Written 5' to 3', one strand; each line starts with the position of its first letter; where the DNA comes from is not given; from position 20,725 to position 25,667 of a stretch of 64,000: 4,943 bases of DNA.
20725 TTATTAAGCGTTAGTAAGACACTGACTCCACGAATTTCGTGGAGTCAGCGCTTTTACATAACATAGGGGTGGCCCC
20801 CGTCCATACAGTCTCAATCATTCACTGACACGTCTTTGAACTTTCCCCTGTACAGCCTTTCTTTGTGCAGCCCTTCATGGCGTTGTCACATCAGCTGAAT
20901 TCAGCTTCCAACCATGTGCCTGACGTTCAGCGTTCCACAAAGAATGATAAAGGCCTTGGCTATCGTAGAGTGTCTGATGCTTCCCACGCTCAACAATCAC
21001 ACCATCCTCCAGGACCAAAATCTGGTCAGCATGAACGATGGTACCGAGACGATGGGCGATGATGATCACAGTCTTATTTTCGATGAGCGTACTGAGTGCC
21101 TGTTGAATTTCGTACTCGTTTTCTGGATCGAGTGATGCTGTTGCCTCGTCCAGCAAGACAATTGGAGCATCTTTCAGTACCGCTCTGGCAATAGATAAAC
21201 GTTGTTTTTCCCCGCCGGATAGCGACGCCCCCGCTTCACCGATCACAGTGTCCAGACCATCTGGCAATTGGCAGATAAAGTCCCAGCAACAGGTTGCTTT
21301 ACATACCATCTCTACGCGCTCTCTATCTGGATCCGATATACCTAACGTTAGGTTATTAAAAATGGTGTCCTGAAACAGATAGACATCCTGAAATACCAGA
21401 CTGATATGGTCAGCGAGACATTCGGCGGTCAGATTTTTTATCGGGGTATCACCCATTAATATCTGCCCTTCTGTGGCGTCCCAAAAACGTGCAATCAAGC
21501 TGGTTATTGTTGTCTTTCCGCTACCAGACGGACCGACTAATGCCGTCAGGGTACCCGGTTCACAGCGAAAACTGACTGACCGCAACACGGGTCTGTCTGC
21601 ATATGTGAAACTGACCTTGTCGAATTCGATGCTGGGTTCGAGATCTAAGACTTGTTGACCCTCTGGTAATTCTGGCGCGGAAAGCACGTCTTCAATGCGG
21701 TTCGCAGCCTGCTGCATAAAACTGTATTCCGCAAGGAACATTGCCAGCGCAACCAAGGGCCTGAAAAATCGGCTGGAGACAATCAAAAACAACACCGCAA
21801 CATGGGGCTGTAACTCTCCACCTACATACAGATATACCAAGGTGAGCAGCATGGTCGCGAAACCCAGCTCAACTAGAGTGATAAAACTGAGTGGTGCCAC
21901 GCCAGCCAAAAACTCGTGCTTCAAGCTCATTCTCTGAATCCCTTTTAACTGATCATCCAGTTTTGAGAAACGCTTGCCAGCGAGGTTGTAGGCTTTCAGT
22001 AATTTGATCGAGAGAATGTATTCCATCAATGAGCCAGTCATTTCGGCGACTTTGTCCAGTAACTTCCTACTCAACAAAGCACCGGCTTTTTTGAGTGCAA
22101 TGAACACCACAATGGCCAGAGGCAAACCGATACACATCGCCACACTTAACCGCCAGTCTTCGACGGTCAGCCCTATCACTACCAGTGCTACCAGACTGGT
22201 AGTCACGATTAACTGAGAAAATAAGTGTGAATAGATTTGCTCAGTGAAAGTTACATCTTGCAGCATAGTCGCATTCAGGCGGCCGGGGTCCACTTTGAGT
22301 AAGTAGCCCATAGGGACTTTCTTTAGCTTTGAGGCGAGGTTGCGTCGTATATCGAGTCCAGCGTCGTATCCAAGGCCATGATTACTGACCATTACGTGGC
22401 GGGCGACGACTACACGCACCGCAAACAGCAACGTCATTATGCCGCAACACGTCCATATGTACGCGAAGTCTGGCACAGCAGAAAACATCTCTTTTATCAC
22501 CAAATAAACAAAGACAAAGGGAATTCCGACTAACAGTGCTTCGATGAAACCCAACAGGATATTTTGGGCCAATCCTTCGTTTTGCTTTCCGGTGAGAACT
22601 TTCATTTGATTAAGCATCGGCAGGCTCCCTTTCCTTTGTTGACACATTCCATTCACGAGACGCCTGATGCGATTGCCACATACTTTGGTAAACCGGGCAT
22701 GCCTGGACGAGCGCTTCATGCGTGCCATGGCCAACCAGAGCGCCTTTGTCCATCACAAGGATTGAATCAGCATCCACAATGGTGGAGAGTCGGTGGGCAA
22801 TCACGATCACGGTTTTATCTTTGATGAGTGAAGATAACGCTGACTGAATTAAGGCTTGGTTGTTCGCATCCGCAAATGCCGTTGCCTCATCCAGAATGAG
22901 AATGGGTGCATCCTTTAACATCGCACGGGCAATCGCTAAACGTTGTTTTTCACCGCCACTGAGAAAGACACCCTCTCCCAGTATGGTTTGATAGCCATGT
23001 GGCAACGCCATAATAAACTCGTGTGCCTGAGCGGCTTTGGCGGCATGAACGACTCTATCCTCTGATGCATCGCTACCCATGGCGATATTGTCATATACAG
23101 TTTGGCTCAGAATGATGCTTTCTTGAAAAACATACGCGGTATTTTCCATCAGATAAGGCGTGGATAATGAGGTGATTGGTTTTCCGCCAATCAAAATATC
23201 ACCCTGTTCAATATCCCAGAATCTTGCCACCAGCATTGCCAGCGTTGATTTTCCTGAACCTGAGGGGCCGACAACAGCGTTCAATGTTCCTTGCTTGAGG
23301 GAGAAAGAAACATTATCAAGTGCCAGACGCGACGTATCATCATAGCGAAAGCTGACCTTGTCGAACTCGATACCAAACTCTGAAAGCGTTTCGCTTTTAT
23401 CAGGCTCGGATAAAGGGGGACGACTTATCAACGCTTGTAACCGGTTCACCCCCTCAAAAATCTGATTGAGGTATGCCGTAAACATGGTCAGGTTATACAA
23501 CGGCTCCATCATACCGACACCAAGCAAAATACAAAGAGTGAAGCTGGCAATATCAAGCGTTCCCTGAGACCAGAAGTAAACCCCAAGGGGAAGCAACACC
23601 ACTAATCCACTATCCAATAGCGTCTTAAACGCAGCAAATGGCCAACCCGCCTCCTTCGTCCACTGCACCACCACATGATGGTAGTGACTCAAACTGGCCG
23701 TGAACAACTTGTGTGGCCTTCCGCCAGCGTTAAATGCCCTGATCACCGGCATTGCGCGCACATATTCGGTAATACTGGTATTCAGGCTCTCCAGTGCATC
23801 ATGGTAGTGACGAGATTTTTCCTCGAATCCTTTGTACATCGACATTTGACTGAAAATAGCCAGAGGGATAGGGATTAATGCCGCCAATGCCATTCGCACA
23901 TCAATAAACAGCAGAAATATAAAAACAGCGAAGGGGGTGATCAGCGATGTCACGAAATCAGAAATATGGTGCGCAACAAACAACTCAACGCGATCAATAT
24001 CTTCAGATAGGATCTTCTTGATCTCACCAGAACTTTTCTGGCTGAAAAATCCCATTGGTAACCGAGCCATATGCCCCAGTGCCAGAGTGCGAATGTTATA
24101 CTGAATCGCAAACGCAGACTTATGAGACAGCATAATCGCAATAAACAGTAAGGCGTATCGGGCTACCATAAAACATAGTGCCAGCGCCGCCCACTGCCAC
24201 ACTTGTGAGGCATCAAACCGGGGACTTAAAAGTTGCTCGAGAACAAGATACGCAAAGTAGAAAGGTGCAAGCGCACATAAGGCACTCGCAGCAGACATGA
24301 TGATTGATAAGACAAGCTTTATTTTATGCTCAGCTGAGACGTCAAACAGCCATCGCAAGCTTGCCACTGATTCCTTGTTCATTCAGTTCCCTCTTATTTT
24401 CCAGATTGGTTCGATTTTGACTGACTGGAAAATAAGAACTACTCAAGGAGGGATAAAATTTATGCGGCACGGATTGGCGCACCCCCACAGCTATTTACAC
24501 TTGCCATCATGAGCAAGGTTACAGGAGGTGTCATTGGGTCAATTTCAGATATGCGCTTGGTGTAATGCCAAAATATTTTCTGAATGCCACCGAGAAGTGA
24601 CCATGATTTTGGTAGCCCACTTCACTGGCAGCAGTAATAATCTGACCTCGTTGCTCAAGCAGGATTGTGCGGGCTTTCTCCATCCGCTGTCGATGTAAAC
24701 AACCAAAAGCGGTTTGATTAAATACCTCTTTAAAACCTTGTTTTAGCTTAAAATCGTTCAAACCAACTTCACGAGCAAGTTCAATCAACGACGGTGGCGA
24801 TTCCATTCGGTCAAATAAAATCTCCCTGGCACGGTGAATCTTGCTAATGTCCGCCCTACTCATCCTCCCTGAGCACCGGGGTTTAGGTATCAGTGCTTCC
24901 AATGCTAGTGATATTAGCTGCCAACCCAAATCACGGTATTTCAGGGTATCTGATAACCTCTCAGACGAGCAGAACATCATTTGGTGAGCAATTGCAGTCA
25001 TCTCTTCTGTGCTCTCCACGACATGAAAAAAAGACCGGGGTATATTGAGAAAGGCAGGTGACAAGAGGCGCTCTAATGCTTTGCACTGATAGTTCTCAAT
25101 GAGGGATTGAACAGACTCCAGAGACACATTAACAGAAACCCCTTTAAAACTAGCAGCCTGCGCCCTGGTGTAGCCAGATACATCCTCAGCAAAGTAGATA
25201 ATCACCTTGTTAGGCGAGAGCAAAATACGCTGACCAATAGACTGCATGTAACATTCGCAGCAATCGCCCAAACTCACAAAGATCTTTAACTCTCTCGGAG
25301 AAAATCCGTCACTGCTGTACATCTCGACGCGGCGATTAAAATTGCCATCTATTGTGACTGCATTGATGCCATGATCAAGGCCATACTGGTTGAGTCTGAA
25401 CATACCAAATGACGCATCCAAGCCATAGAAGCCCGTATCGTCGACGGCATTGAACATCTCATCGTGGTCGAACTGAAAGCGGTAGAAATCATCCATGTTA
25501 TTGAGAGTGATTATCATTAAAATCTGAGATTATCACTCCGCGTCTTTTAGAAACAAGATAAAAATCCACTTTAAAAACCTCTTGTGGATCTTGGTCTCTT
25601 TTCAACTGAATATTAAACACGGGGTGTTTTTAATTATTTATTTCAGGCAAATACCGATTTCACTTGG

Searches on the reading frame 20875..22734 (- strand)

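Call 8: search_protein_families(library=pfam, proteins=[window:20875-22734:-])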
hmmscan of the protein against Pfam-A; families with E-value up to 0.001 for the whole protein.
window:20875-22734:- (619 aa): 4 families
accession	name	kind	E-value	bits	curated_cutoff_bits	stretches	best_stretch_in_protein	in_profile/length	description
PF00005.33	ABC_tran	-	6.7e-29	101.7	25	1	384-533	1-137/137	ABC transporter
PF00664.28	ABC_membrane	-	3.4e-13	50.3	28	1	68-326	15-273/274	ABC transporter transmembrane region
PF02463.25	SMC_N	-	4.2e-10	39.9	40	1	504-573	136-209/220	RecF/RecN/SMC N terminal domain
PF13304.12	AAA_21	-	0.00013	22.5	27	0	396-441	1-54/304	AAA domain, putative AbiEii toxin, Type IV TA system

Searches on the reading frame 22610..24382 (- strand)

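Call 78: search_protein_families(library=pfam, proteins=[window:22610-24382:-], max_evalue=0.000001)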
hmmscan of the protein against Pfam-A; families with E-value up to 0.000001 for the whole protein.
window:22610-24382:- (590 aa): 3 families
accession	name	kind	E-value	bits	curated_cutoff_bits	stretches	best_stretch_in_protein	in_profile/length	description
PF00005.33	ABC_tran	-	1.9e-28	100.2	25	1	355-502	1-137/137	ABC transporter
PF00664.28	ABC_membrane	-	6.1e-25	88.9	28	1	24-288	2-267/274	ABC transporter transmembrane region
PF02463.25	SMC_N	-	9.6e-10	38.7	40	0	473-543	136-210/220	RecF/RecN/SMC N terminal domain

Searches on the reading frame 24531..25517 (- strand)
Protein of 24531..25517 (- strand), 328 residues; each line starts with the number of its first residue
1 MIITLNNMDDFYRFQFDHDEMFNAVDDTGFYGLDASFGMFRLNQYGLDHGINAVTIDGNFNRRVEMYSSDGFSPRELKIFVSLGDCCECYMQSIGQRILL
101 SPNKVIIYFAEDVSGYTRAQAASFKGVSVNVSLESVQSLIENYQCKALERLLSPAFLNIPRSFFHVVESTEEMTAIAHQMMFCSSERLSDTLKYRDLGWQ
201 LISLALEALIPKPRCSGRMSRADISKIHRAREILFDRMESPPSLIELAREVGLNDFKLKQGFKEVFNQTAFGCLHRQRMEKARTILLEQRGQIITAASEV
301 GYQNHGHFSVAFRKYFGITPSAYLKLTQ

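Call 76: search_protein_families(library=ncbifam, proteins=[window:24531-25517:-], max_evalue=1e-20)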
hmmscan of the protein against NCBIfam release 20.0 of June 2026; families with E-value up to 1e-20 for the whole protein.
window:24531-25517:- (328 aa): 0 families

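Call 78: search_protein_families(library=pfam, proteins=[window:24531-25517:-], max_evalue=0.000001)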
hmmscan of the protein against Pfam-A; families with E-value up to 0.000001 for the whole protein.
window:24531-25517:- (328 aa): 2 families
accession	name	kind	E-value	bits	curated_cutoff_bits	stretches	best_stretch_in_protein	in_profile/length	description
PF12833.13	HTH_18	-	2.9e-20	72.8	33.6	1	247-325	1-79/80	Helix-turn-helix domain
PF00165.29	HTH_AraC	-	2.6e-09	37.4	26.6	1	296-325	14-42/42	Bacterial regulatory helix-turn-helix proteins, AraC family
